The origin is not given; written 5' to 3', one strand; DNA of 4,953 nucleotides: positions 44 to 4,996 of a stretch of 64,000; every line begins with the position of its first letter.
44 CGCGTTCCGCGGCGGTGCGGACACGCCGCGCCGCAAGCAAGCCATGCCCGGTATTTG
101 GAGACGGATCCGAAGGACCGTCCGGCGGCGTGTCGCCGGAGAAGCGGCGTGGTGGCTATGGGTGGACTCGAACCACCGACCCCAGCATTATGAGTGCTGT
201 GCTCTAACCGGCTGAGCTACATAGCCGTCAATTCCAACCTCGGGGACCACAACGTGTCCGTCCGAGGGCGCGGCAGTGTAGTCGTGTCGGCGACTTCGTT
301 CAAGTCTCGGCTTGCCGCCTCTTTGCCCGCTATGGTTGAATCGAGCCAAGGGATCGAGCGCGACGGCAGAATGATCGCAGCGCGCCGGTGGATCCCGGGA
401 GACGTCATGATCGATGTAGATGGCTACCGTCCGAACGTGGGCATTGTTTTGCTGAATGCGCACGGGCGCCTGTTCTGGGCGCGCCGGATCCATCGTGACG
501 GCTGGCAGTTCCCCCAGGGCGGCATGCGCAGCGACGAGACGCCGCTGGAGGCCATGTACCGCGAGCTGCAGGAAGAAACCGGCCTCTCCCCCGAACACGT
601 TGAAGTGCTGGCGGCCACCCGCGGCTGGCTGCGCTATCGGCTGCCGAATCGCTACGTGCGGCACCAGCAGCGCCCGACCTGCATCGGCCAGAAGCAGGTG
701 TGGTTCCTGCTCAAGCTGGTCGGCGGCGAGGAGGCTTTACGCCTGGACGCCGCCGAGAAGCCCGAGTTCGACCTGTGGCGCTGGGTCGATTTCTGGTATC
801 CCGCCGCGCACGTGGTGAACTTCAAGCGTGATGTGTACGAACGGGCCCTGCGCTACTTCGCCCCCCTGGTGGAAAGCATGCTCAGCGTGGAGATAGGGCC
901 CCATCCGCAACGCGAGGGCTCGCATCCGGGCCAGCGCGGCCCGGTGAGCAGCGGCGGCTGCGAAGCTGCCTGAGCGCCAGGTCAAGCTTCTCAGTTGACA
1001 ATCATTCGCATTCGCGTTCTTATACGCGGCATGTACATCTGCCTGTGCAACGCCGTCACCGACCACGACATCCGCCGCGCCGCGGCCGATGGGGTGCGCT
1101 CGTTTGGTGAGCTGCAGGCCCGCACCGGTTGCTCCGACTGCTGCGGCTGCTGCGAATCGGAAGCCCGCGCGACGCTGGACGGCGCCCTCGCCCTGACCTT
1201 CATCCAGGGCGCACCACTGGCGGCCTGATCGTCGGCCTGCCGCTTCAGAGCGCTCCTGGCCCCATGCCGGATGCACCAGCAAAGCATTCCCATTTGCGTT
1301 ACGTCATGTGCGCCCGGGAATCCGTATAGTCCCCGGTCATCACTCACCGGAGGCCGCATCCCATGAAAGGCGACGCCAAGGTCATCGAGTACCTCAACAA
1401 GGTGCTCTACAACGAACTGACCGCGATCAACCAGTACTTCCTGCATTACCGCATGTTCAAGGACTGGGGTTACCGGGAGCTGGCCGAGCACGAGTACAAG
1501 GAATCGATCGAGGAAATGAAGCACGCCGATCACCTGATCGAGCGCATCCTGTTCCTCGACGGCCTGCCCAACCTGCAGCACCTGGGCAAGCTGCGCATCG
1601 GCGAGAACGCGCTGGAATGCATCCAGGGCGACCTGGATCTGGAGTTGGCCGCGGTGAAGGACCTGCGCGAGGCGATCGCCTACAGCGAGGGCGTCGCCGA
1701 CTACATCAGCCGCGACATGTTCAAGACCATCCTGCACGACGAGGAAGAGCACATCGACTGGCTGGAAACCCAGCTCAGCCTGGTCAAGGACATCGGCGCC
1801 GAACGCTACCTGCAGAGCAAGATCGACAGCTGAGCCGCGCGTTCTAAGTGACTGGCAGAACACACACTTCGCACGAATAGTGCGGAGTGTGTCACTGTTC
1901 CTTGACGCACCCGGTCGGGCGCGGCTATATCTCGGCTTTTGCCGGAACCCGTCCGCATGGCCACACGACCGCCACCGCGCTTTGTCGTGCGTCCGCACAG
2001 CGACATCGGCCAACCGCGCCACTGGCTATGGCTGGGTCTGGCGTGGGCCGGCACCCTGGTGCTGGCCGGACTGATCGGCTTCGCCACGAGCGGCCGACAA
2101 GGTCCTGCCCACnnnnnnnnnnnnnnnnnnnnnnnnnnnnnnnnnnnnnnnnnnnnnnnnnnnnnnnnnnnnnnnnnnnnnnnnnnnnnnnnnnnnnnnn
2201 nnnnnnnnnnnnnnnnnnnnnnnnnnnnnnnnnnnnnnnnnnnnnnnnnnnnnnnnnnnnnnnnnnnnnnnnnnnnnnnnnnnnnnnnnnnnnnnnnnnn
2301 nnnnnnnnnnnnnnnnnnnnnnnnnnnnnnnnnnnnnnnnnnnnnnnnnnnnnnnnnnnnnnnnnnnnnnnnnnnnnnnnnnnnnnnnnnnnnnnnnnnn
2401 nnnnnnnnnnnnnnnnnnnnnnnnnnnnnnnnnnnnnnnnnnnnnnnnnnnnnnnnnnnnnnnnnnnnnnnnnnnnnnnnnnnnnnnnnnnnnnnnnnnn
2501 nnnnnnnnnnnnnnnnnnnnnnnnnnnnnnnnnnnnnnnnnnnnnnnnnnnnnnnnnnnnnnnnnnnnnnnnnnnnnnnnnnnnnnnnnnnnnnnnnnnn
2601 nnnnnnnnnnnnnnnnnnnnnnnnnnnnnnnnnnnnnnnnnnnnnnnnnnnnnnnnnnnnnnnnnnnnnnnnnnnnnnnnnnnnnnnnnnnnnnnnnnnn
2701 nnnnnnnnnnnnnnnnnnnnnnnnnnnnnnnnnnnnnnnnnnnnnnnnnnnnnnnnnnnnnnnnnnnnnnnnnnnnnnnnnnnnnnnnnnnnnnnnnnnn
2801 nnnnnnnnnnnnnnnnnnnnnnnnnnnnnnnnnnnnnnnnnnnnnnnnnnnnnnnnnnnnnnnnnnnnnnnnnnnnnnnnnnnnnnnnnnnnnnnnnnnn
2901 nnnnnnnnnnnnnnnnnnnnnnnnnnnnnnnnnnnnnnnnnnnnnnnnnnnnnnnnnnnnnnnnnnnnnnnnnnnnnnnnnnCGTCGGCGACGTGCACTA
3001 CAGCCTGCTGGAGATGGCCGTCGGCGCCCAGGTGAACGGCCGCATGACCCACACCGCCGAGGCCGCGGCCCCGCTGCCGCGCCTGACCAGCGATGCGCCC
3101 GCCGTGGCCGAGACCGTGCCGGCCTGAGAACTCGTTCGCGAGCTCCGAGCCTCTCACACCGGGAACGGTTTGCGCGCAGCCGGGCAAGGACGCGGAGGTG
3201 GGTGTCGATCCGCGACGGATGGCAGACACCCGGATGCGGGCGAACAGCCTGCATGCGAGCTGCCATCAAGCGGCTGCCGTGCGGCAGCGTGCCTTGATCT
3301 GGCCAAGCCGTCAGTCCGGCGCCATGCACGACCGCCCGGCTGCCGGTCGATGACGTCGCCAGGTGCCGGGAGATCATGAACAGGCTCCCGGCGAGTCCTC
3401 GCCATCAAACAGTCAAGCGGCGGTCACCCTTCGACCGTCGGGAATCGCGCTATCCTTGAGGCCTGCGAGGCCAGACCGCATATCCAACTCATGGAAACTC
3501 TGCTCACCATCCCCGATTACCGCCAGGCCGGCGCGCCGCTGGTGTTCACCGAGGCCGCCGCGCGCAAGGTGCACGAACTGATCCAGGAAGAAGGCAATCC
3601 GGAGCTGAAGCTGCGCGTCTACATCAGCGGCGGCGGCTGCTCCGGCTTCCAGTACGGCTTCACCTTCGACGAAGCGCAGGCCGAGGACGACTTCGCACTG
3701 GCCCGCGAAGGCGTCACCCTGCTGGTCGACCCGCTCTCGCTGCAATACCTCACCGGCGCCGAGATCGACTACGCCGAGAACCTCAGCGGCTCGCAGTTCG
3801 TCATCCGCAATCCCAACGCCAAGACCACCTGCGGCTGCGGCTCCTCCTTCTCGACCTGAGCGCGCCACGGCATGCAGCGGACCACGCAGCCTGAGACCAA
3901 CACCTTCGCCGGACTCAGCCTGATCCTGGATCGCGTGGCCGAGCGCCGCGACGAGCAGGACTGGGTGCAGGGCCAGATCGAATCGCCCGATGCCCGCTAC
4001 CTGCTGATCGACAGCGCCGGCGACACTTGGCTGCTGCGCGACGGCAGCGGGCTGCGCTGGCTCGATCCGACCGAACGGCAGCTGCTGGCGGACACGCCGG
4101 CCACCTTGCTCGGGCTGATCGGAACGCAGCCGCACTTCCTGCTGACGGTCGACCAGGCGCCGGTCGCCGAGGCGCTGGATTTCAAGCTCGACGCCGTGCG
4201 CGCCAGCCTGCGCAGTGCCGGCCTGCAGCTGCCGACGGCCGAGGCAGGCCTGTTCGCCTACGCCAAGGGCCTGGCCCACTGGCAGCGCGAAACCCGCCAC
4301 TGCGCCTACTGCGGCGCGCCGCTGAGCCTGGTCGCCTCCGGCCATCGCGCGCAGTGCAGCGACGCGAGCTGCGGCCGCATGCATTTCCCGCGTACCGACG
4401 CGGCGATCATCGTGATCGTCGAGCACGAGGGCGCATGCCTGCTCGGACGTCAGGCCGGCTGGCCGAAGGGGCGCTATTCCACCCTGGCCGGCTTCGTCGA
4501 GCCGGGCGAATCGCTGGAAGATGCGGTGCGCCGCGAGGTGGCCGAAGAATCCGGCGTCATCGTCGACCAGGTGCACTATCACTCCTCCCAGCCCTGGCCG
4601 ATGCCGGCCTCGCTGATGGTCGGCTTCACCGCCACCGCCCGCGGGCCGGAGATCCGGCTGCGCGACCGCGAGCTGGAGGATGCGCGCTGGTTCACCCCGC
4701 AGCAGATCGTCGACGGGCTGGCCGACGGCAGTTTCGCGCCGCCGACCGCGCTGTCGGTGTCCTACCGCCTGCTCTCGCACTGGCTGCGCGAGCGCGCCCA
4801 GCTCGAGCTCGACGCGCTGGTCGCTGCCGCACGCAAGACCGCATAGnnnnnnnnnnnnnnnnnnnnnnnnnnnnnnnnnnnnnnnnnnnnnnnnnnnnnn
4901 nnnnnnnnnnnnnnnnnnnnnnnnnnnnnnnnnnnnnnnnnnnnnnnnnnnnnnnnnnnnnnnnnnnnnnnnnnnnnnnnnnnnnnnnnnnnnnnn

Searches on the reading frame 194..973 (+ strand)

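Call 71: search_protein_families(library=pfam, proteins=[window:194-973:+], max_evalue=0.00001)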
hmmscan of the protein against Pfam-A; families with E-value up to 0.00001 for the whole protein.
window:194-973:+ (259 aa): 1 family
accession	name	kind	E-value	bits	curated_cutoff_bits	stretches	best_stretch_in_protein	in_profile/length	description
PF00293.34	NUDIX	-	1.3e-22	80.7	21.1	1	78-201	2-116/134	NUDIX domain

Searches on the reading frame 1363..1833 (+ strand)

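Call 71: search_protein_families(library=pfam, proteins=[window:1363-1833:+], max_evalue=0.00001)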
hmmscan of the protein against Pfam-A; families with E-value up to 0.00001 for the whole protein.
window:1363-1833:+ (156 aa): 1 family
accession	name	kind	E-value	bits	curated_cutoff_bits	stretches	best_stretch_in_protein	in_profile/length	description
PF00210.30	Ferritin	-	1.3e-36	126.1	24.5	1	8-142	1-140/142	Ferritin-like domain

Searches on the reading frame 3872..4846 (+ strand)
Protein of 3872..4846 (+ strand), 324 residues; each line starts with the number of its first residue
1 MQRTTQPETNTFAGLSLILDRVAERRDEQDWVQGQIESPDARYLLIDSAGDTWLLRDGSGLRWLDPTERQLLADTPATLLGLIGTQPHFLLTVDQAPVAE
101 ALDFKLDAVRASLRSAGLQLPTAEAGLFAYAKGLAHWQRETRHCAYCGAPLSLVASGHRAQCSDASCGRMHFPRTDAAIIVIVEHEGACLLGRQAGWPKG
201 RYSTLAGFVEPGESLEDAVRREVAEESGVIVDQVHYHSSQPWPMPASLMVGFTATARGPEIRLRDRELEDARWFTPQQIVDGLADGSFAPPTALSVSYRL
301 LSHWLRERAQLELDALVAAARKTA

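Call 71: search_protein_families(library=pfam, proteins=[window:3872-4846:+], max_evalue=0.00001)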
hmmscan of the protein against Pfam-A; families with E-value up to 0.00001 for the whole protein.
window:3872-4846:+ (324 aa): 3 families
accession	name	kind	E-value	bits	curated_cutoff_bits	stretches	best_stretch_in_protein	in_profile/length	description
PF00293.34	NUDIX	-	2e-20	73.6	21.1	1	174-279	2-118/134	NUDIX domain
PF09296.17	NUDIX-like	-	2.8e-07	31.7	22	1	63-137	32-96/96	NADH pyrophosphatase-like rudimentary NUDIX domain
PF09297.16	Zn_ribbon_NUD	-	8.3e-06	25.8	24.8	0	139-172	1-32/32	NADH pyrophosphatase zinc ribbon domain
